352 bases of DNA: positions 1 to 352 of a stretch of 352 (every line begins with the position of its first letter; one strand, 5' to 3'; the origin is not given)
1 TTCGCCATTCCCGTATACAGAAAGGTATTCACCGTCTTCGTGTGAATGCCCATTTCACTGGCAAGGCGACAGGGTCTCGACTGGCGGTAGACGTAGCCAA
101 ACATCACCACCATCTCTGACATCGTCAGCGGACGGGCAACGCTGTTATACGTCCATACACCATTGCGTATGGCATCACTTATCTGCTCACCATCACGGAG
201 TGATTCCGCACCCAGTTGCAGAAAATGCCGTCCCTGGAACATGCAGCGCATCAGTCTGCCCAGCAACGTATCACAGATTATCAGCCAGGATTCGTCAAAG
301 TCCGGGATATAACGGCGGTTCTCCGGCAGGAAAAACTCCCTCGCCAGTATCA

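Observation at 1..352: Window is entirely internal to one unrecognised minus-strand gene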

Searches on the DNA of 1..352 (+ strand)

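Call 3: search_dna_similar(query=window:1-352:+, collection=ecoli_genomes, mode=near, max_rows=15)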
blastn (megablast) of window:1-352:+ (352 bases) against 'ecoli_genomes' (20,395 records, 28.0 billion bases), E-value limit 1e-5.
Records with a match: 165; places in all: 236; records where one place covers at least 80% of the query: 43.
Genomes with a match: 165 of 5426; with a place that covers at least 80% of the query: 43. Places per genome that has any: lowest 1, median 1, highest 6. On chromosomes: 236 places; on plasmids: 0.
Best place of each record, by identity: >=99% 12; 95-99% 11; 90-95% 121; 80-90% 7; 60-80% 14.
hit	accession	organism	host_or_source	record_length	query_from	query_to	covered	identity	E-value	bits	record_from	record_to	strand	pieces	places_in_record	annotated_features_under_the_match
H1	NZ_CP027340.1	Escherichia coli strain 2015C-3121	Homo sapiens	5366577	1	352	100%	100.0%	0e+0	651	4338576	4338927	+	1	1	hypothetical protein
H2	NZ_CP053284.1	Escherichia coli strain SCU-104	Homo sapiens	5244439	1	352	100%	100.0%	0e+0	651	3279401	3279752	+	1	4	hypothetical protein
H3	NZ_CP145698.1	Escherichia coli strain S1-KEN-03-A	Homo sapiens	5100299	1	352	100%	100.0%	0e+0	651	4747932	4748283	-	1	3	hypothetical protein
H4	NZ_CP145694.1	Escherichia coli strain S1-KEN-04-A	Homo sapiens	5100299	1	352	100%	100.0%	0e+0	651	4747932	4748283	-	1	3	hypothetical protein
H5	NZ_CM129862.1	Escherichia coli strain SW070917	wastewater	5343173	1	352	100%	100.0%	0e+0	651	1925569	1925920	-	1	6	hypothetical protein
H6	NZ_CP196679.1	Escherichia coli strain 99RCEF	Fregata magnificens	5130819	1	352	100%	100.0%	0e+0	651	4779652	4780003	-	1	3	hypothetical protein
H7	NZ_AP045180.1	Escherichia coli strain JNEC-KY204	Homo sapiens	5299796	1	352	100%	100.0%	0e+0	651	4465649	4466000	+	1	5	hypothetical protein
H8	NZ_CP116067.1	Escherichia coli strain DETEC-S792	ICU staff rectal swab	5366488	1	352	100%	99.7%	0e+0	645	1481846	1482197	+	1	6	hypothetical protein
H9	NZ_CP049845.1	Escherichia coli strain UPEC-245U/190328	Homo sapiens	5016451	1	352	100%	99.4%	2e-180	640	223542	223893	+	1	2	hypothetical protein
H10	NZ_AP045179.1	Escherichia coli strain JNEC-KY203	Homo sapiens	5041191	1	352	100%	99.4%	2e-180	640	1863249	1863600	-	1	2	hypothetical protein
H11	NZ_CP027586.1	Escherichia coli strain 2012EL-2448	Homo sapiens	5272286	1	352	100%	99.1%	9e-179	634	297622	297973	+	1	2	hypothetical protein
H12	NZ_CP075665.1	Escherichia coli strain STEC2018-553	Homo sapiens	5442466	1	352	100%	99.1%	9e-179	634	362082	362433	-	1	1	hypothetical protein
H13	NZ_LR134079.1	Escherichia coli strain NCTC9112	missing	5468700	1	352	100%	97.4%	9e-169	601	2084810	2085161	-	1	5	hypothetical protein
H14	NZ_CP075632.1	Escherichia coli strain 2018-166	Homo sapiens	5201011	1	352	100%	95.7%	9e-159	568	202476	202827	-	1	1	hypothetical protein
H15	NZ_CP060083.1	Escherichia coli strain G1/2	Homo sapiens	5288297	1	352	100%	95.7%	9e-159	568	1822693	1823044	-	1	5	hypothetical protein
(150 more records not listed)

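Call 4: search_dna_similar(query=window:1-352:+, collection=phages, mode=distant, max_rows=15)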
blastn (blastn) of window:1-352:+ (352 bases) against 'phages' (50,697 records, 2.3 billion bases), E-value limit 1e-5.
Records with a match: 174; places in all: 174; records where one place covers at least 80% of the query: 19.
Best place of each record, by identity: >=99% 1; 90-95% 11; 80-90% 100; 60-80% 62.
By first word of the organism name: Stx2a-converting 76; Escherichia 63; Stx2-converting 10; Enterobacteria 8; Stx 6; Stx1a-converting 4; Stx1 4; Enterobacterial 1; Stx2 1; StxXX-converting 1.
By host as written in the record: - 98; Escherichia coli C 4; Escherichia coli ECOR-9 4; Escherichia coli O157:H7 Morioka V526 4; Escherichia coli O157:H7 4; Escherichia coli str. K-12 substr. MG1655 3; Escherichia coli K514 (EHEC) 3; Escherichia coli O157:H7 str. Min27 2; and 43 more.
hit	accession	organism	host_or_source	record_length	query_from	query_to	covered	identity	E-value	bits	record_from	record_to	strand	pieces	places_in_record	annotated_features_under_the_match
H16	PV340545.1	Escherichia phage PhiR5_1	Escherichia coli C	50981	1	352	100%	100.0%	2e-180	636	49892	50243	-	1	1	hypothetical protein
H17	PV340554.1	Escherichia phage PhiR12_5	Escherichia coli C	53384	1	352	100%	93.2%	9e-148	527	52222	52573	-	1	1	hypothetical protein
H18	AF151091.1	Enterobacterial phage P-EibA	Escherichia coli ECOR-9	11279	1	352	100%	92.9%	4e-146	523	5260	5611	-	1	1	orf-156A: ORF-156A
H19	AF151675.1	Enterobacteria phage P-EibD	Escherichia coli ECOR-9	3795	1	352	100%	92.6%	5e-145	518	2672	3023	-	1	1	orf-156D: ORF-156D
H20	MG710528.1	Escherichia phage GER2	Escherichia coli O117:H7 strain 23169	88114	1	352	100%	92.6%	5e-145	518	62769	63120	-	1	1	hypothetical protein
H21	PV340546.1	Escherichia phage PhiR5_2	Escherichia coli str. K-12 substr. ...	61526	1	352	100%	92.6%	5e-145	518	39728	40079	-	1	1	hypothetical protein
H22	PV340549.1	Escherichia phage PhiR12_1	Escherichia coli str. K-12 substr. ...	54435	1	352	100%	92.3%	2e-143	514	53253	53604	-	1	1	hypothetical protein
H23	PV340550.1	Escherichia phage PhiR12_2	Escherichia coli str. K-12 substr. ...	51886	1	352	100%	92.3%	2e-143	514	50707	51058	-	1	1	hypothetical protein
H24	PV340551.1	Escherichia phage PhiR12_2_star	Escherichia coli C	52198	1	352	100%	92.3%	2e-143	514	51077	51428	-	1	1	hypothetical protein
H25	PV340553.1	Escherichia phage PhiR12_4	Escherichia coli C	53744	1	352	100%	92.3%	2e-143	514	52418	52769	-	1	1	hypothetical protein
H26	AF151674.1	Enterobacteria phage P-EibC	Escherichia coli ECOR-9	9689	1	352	100%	92.0%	2e-142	509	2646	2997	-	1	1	orf-156C: ORF-156C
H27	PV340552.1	Escherichia phage PhiR12_3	Escherichia coli ECOR13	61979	1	352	100%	92.0%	2e-142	509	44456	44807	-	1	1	hypothetical protein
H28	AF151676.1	Enterobacteria phage P-EibE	Escherichia coli ECOR-9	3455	15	350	95%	72.7%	4e-44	183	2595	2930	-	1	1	orf-156E: ORF-156E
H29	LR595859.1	Escherichia phage 2B8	-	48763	1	338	96%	68.6%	7e-29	132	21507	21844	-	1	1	FIG00641106: hypothetical protein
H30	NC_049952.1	Escherichia phage 2B8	-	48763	1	338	96%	68.6%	7e-29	132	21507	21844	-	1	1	FIG00641106: hypothetical protein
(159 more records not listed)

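Call 5: search_dna_similar(query=window:1-352:+, collection=plasmids, mode=distant, max_rows=15)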
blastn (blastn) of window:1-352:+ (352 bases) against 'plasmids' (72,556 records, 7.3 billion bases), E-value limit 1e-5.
Records with a match: 12; places in all: 15; records where one place covers at least 80% of the query: 7.
Best place of each record, by identity: 90-95% 1; 80-90% 4; 60-80% 7.
By first word of the organism name: Escherichia 12.
By predicted mobility (MOB-suite, as given by PLSDB): conjugative 5; non-mobilizable 5; mobilizable 2.
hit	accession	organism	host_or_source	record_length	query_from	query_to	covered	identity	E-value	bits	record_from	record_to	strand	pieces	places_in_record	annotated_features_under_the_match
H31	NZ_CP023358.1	Escherichia coli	canine,whole organism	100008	1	350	99%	69.4%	5e-30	138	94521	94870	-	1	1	hypothetical protein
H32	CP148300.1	Escherichia coli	-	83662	1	352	100%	67.3%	2e-23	117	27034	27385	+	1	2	hypothetical protein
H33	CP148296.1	Escherichia coli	Dog,single cell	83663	1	352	100%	67.3%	2e-23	117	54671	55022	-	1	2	hypothetical protein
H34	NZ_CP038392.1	Escherichia coli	Homo sapiens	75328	1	335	95%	67.4%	9e-21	107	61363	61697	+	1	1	none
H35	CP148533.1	Escherichia coli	Cat,single cell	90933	1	335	95%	66.8%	6e-17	95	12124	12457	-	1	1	hypothetical protein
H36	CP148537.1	Escherichia coli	Cat,single cell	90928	1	334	95%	66.7%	2e-17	97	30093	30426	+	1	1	hypothetical protein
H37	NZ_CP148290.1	Escherichia coli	Cat,single cell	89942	1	334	95%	66.7%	2e-17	97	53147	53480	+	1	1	hypothetical protein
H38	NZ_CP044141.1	Escherichia coli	-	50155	1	338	56%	80.2%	6e-23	181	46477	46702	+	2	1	hypothetical protein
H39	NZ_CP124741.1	Escherichia coli O157:H7 str. EDL933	Homo sapiens,feces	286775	1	338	56%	80.2%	6e-23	181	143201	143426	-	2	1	hypothetical protein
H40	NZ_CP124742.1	Escherichia coli O157:H7 str. EDL933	Homo sapiens,feces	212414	1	338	56%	80.2%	6e-23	181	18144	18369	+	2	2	hypothetical protein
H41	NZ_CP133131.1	Escherichia coli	-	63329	1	338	56%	80.2%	6e-23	181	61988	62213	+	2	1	hypothetical protein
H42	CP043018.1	Escherichia coli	Homo sapiens,feces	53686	1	71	20%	91.5%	5e-18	100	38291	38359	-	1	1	record has no annotation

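Call 7: get_annotated_region(hit=H16, flank=8000)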
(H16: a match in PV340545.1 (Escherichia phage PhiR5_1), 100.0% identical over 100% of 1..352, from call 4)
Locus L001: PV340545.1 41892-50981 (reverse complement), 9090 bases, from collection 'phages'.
description: Escherichia phage PhiR5_1, complete genome.
organism: Escherichia phage PhiR5_1 (NCBI taxid 3416467)
taxonomy: Viruses
host: Escherichia coli C; source: -; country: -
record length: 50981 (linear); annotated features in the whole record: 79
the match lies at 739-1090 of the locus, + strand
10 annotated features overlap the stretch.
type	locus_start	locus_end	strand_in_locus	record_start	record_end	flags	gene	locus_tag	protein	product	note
CDS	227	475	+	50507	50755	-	-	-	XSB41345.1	DNA-damage-inducible protein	DNA-damage-inducible protein I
CDS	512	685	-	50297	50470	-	-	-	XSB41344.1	hypothetical protein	-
CDS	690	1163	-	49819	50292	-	-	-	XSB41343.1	hypothetical protein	-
CDS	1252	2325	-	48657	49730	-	-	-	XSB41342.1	hypothetical protein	putative adhesin/invasin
CDS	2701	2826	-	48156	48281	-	-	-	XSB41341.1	hypothetical protein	-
CDS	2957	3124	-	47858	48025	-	-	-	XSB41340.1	hypothetical protein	-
CDS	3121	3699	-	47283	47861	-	-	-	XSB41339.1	tail fiber assembly protein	Tail fiber assembly protein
CDS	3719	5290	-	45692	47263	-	-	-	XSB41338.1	hypothetical protein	-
CDS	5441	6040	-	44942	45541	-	-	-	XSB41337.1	Lom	host-cell envelope protein Lom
CDS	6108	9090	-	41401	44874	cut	-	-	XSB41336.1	tail tip host specificity protein J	tail tip, host specificity protein J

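Call 8: get_annotated_region(hit=H1, flank=10000)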
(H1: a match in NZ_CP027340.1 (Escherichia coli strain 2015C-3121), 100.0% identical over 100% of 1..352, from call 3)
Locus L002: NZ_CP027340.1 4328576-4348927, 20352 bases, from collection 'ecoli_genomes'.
description: Escherichia coli strain 2015C-3121 chromosome, complete genome
organism: Escherichia coli strain 2015C-3121 (NCBI taxid 562)
replicon: chromosome; assembly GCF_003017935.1
host: Homo sapiens; source: stool; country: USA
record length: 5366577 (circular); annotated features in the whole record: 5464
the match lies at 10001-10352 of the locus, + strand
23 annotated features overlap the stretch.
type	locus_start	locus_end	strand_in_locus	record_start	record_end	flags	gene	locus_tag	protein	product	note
CDS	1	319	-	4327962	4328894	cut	znuA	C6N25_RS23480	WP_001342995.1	zinc ABC transporter substrate-binding protein ZnuA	-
CDS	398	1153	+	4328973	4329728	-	znuC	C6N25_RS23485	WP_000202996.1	zinc ABC transporter ATP-binding protein ZnuC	-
CDS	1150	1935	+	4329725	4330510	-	znuB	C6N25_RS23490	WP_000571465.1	zinc ABC transporter permease subunit ZnuB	-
CDS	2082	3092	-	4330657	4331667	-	ruvB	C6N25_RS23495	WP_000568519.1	Holliday junction branch migration DNA helicase RuvB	-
CDS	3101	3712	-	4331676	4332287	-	ruvA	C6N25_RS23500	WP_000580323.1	Holliday junction branch migration protein RuvA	-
CDS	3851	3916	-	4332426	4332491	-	yobI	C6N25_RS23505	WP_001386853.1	stress response small protein YobI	-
CDS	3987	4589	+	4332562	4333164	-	yebB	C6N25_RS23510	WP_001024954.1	YebB family permuted papain-like enzyme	-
CDS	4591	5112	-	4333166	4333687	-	ruvC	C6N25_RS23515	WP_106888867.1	crossover junction endodeoxyribonuclease RuvC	-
CDS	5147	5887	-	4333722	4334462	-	yebC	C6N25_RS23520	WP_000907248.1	YebC/PmpR family DNA-binding transcriptional regulator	-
CDS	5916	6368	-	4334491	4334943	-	nudB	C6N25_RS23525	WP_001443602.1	dihydroneopterin triphosphate diphosphatase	-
CDS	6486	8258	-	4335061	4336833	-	aspS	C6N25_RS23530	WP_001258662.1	aspartate--tRNA ligase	-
CDS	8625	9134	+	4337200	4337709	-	-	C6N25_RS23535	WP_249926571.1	hydrolase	-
CDS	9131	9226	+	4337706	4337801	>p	-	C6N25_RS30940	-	hypothetical protein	incomplete; partial in the middle of a contig; missing C-terminus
CDS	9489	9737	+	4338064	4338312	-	-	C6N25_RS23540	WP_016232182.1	DinI-like family protein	-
CDS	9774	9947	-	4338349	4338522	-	-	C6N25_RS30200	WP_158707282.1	hypothetical protein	-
CDS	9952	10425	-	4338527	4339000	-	-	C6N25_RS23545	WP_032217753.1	hypothetical protein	-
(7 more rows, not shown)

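Call 9: get_annotated_region(hit=H18, flank=6000)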
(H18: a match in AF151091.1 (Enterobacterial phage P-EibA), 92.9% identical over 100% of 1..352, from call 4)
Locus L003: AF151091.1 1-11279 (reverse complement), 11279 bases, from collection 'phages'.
description: Prophage P-EibA J protein-like protein (J) gene, partial cds; and Lom (lom), ORF-401-like protein (orf-401), ORF-191A (orf-191A), immunoglobulin-binding protein EibA (eibA), ORF-156A ...
organism: Enterobacterial phage P-EibA (NCBI taxid 120167)
taxonomy: Viruses; Duplodnaviria; Heunggongvirae; Uroviricota; Caudoviricetes
host: Escherichia coli ECOR-9; source: -; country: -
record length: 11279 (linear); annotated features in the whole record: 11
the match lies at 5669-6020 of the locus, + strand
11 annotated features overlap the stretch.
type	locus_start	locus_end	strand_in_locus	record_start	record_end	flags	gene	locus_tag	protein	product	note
stem_loop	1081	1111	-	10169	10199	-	-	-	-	-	-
CDS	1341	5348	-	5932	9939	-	eaaA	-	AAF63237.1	EaaA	similar to autotransporter proteins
CDS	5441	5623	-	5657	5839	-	orf-60A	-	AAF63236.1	ORF-60A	-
CDS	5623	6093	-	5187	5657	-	orf-156A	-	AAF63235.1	ORF-156A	-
stem_loop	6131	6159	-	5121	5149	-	-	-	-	-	-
CDS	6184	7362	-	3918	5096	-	eibA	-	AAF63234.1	immunoglobulin-binding protein EibA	cell surface protein; similar to Moraxella catarrhalis UspAII and Yersinia pestis YadA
stem_loop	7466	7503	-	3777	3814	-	-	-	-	-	-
CDS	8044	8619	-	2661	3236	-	orf-191A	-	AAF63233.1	ORF-191A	similar to Yersinia pestis hypothetical protein encoded by pMT1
CDS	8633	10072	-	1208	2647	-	orf-401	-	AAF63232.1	ORF-401-like protein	similar to bacteriophage lambda ORF-401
CDS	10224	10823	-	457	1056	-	lom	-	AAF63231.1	Lom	similar to bacteriophage lambda outer membrane protein Lom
CDS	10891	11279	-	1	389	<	J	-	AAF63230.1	J protein-like protein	similar to bacteriophage lambda host specificity tail protein J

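Call 50: get_annotated_region(hit=H31, flank=5000)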
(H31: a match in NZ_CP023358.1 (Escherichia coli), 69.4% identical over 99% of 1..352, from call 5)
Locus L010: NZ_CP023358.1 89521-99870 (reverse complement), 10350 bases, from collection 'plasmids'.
description: Escherichia coli strain 317 plasmid p100, complete sequence
organism: Escherichia coli (NCBI taxid 562)
taxonomy: Bacteria; Pseudomonadota; Gammaproteobacteria; Enterobacterales; Enterobacteriaceae; Escherichia; Escherichia coli
host: -; source: canine,whole organism; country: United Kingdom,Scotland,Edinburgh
typing (MOB-suite, as given by PLSDB): conjugative; replicon IncFIA,IncFIA; relaxase MOBF; mating-pair formation MPF_F
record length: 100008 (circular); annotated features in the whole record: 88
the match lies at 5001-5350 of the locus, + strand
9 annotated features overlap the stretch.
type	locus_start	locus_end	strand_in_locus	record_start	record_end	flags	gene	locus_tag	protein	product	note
CDS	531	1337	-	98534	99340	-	-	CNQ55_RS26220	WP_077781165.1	site-specific integrase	GO:0015074 - DNA integration [Evidence IEA]; GO:0006310 - DNA recombination [Evidence IEA]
CDS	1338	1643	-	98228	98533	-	ccdB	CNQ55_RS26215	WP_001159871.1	type II toxin-antitoxin system toxin CcdB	-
CDS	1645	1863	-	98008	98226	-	ccdA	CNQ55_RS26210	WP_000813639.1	type II toxin-antitoxin system antitoxin CcdA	-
CDS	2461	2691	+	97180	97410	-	vapB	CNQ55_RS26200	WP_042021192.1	type II toxin-antitoxin system VapB family antitoxin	-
CDS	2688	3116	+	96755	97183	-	-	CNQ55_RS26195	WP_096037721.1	type II toxin-antitoxin system VapC family toxin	-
CDS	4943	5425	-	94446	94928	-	-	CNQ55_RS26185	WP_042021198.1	hypothetical protein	-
CDS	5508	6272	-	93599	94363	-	-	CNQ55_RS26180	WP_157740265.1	YadA C-terminal domain-containing protein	-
CDS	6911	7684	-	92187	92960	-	-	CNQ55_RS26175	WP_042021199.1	OmpA family protein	-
CDS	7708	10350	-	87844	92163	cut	-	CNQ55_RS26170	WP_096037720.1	YadA-like family protein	-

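Call 108: search_rna_families(source=L001, start=1, end=2600, threshold=evalue, max_evalue=1)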
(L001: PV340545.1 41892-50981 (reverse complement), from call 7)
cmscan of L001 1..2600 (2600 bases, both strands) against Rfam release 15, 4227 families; matches with E-value up to 1: 0.
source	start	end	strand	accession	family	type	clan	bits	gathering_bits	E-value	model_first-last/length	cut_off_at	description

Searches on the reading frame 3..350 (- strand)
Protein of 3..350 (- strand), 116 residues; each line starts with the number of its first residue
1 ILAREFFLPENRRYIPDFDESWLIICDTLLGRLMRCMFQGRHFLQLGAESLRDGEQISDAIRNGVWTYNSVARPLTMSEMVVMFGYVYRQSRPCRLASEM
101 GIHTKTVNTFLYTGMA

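Call 10: profile_search(protein=window:3-350:-)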
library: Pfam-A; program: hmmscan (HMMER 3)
A. the first sequence (116 residues): domains with independent E <= 10: 0; with E <= 0.001: 0
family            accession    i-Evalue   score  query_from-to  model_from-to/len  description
(no Pfam family matches the first sequence, even at E <= 10)
